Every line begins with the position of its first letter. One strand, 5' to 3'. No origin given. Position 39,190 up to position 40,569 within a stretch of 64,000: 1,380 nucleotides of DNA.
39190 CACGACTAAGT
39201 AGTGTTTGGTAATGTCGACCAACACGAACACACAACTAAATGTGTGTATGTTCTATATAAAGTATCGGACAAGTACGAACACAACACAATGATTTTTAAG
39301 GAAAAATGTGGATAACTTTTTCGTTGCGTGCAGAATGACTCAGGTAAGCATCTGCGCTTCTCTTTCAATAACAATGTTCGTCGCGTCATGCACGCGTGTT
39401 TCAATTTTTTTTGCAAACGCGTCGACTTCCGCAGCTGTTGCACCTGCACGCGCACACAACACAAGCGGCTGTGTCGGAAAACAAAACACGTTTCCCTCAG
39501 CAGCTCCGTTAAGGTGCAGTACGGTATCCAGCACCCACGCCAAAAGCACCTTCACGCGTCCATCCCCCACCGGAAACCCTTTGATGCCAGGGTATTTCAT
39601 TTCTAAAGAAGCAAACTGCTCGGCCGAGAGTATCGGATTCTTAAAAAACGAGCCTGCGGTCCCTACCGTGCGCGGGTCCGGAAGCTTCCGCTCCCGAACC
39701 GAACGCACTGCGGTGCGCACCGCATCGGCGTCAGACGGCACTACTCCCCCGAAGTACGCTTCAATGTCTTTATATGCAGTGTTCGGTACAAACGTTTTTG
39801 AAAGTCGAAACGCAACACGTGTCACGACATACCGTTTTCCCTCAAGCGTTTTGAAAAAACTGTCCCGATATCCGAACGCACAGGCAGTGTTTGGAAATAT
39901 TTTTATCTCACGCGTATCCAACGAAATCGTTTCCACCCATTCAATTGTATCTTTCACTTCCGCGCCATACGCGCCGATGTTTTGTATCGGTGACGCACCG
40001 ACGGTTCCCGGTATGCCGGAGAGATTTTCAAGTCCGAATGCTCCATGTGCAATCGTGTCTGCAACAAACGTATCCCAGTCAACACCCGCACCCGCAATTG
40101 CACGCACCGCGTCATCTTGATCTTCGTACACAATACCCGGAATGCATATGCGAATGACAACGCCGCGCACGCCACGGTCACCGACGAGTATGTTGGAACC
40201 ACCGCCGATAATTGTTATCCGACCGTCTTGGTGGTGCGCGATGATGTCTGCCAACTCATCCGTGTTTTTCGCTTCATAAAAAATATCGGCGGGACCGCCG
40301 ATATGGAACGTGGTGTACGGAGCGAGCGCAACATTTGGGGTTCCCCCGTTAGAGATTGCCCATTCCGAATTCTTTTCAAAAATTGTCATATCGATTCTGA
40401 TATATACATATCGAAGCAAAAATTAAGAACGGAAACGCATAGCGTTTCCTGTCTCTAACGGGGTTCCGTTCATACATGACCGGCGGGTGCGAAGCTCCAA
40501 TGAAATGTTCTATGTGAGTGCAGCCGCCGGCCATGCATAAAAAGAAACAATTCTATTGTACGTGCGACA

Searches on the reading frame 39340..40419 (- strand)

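Call 4: search_protein_families(library=pfam, proteins=[window:39340-40419:-], max_evalue=0.01)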
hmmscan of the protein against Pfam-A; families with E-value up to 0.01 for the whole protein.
window:39340-40419:- (359 aa): 2 families
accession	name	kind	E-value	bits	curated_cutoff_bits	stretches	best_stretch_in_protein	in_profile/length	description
PF01565.28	FAD_binding_4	-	1.8e-20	73.5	26.4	1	45-166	2-130/139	FAD binding domain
PF02873.21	MurB_C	-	1.3e-12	48.2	27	1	234-357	2-98/99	UDP-N-acetylenolpyruvoylglucosamine reductase, C-terminal domain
